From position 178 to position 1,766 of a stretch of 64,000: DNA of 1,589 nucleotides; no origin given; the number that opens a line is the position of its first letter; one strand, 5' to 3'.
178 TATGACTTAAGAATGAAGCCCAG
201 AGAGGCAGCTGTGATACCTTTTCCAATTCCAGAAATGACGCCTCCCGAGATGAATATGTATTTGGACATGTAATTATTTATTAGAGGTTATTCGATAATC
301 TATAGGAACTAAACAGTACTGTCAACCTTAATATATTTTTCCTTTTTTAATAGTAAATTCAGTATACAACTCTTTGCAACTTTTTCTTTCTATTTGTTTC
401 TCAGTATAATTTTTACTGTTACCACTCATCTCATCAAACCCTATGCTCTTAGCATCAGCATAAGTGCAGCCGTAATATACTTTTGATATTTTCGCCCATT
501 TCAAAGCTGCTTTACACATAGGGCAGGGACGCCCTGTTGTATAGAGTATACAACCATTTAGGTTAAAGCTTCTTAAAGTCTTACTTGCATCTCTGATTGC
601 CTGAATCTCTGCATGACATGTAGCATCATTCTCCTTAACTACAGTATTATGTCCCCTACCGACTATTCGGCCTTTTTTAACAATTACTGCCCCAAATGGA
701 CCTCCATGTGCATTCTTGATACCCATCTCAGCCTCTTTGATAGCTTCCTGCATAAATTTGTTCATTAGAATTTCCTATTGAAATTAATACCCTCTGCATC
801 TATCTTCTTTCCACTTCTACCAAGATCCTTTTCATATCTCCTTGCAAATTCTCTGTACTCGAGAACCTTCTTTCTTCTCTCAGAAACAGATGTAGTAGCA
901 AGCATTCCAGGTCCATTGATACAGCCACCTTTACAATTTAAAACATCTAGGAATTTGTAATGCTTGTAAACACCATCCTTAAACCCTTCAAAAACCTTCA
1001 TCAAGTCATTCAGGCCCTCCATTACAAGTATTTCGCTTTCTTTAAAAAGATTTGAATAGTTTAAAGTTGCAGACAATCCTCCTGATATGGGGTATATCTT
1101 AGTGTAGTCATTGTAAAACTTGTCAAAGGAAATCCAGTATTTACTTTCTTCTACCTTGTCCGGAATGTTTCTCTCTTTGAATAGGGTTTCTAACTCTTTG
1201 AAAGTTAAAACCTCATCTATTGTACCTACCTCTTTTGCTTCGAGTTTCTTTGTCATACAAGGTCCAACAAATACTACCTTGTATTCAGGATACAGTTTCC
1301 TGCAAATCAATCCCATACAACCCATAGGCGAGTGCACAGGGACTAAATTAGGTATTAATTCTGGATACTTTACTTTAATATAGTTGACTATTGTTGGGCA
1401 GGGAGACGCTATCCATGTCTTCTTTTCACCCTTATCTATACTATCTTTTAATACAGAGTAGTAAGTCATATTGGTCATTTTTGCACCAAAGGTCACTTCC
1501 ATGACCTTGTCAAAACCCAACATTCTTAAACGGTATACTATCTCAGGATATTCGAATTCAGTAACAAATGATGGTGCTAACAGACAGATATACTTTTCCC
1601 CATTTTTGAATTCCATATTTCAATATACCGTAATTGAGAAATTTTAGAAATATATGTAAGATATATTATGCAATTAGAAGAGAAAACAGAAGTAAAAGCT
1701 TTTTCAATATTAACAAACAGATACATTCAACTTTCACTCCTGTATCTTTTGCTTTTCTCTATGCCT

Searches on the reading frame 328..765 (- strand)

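Call 6: search_protein_families(library=pfam, proteins=[window:328-765:-], max_evalue=0.00001)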
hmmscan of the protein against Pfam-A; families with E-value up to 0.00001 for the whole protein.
window:328-765:- (145 aa): 2 families
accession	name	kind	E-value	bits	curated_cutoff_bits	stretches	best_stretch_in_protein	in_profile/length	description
PF00383.29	dCMP_cyt_deam_1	-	6.8e-27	93.8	25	1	2-100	5-102/102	Cytidine and deoxycytidylate deaminase zinc-binding region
PF14437.12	MafB19-deam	-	1.6e-23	83.6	27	1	2-137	4-137/142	MafB19-like deaminase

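Call 57: search_protein_families(library=ncbifam, proteins=[window:328-765:-], max_evalue=0.00001)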
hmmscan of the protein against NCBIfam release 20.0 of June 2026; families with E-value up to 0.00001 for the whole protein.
window:328-765:- (145 aa): 4 families
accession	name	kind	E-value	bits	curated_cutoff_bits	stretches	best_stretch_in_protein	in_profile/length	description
NF008113.2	PRK10860.1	equivalog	3.3e-19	69.3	150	1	4-105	10-110/165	tRNA adenosine(34) deaminase TadA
TIGR00326.1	eubact_ribD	equivalog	2.5e-09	36.8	156.35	1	5-99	1-93/343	bifunctional diaminohydroxyphosphoribosylaminopyrimidine deaminase/5-amino-6-(5-phosphoribosylamino)uracil reductase RibD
NF041025.1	antiphage_deaminase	equivalog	1.2e-06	27.7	400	1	50-103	338-390/437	anti-phage dCTP deaminase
NF008052.0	PRK10786.1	equivalog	2.3e-06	26.5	500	1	3-96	5-96/367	bifunctional diaminohydroxyphosphoribosylaminopyrimidine deaminase/5-amino-6-(5-phosphoribosylamino)uracil reductase RibD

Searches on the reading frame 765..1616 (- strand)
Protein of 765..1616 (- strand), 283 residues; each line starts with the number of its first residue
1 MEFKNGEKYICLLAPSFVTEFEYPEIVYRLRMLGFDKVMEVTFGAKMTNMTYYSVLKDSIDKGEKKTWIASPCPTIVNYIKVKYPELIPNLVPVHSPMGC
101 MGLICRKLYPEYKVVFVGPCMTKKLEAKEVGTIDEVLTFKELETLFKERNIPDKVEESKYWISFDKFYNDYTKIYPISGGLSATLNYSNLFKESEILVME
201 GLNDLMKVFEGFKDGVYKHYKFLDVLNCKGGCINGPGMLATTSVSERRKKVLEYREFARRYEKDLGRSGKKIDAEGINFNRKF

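Call 6: search_protein_families(library=pfam, proteins=[window:765-1616:-], max_evalue=0.00001)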
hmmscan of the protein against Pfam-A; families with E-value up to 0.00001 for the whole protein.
window:765-1616:- (283 aa): 1 family
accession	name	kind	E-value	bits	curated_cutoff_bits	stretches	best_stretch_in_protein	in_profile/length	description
PF02906.19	Fe_hyd_lg_C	-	1.9e-47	162.4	22.1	1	9-236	3-245/245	Iron only hydrogenase large subunit, C-terminal domain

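Call 33: find_encoding_contigs(protein=window:765-1616:-, flank=10000, max_places=3)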
Protein window:765-1616:- (283 aa): 10 contigs read that carry it; 3 places shown.
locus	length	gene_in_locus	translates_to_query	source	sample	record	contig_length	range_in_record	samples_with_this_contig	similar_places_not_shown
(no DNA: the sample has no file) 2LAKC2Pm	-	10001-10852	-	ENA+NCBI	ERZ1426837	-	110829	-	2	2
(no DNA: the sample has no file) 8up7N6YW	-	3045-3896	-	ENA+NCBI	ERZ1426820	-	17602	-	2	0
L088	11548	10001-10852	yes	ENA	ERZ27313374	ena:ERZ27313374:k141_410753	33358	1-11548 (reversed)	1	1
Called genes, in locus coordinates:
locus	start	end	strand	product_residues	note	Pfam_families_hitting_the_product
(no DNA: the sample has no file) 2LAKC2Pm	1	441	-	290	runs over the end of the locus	PF08443:RimK, PF07478:Dala_Dala_lig_C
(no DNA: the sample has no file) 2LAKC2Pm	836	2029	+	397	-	PF00270:DEAD, PF04851:ResIII, PF00271:Helicase_C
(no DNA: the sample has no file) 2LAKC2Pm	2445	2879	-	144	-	PF03891:DUF333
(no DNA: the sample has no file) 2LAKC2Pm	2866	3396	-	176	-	PF04542:Sigma70_r2, PF08281:Sigma70_r4_2, PF04545:Sigma70_r4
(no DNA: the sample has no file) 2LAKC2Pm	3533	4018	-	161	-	PF23598:LRR_14, PF00560:LRR_1 (faint), PF13855:LRR_8, PF12799:LRR_4, PF13855:LRR_8, PF12799:LRR_4 (weak)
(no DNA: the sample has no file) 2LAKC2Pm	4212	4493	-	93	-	-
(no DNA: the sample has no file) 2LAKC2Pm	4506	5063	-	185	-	PF01551:Peptidase_M23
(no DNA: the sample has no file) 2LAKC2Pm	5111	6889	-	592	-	PF13522:GATase_6, PF13537:GATase_7, PF13580:SIS_2 (faint), PF01380:SIS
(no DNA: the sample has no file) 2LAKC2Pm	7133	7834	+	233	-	-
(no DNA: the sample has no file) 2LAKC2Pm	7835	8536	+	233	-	PF08713:DNA_alkylation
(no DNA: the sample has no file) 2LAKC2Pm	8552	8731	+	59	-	-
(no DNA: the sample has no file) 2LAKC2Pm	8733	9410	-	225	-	PF04298:Zn_peptidase_2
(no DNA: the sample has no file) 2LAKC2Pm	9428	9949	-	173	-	-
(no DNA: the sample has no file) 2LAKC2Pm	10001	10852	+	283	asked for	PF02906:Fe_hyd_lg_C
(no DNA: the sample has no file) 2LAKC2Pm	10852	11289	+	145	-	PF00383:dCMP_cyt_deam_1, PF14437:MafB19-deam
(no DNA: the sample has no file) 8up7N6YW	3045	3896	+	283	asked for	PF02906:Fe_hyd_lg_C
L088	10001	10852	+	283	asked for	PF02906:Fe_hyd_lg_C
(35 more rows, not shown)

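Call 57: search_protein_families(library=ncbifam, proteins=[window:765-1616:-], max_evalue=0.00001)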
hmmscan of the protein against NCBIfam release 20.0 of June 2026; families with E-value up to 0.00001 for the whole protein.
window:765-1616:- (283 aa): 4 families
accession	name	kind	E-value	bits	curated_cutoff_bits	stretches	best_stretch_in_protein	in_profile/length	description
TIGR04105.1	FeFe_hydrog_B1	subfamily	8.7e-44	149.9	450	1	3-240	218-460/462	monomeric [FeFe] hydrogenase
TIGR02512.1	FeFe_hydrog_A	subfamily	4.9e-28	98.1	405.95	1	25-180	114-284/375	[FeFe] hydrogenase, group A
NF040763.1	FeFe_hydrog_A6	exception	3.2e-26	91.8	765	2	26-158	253-401/571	NADH-dependent [FeFe] hydrogenase, group A6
NF040762.1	Hydr_FeFe_Clost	exception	2.1e-24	86.1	900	2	29-165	255-407/572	ferredoxin hydrogenase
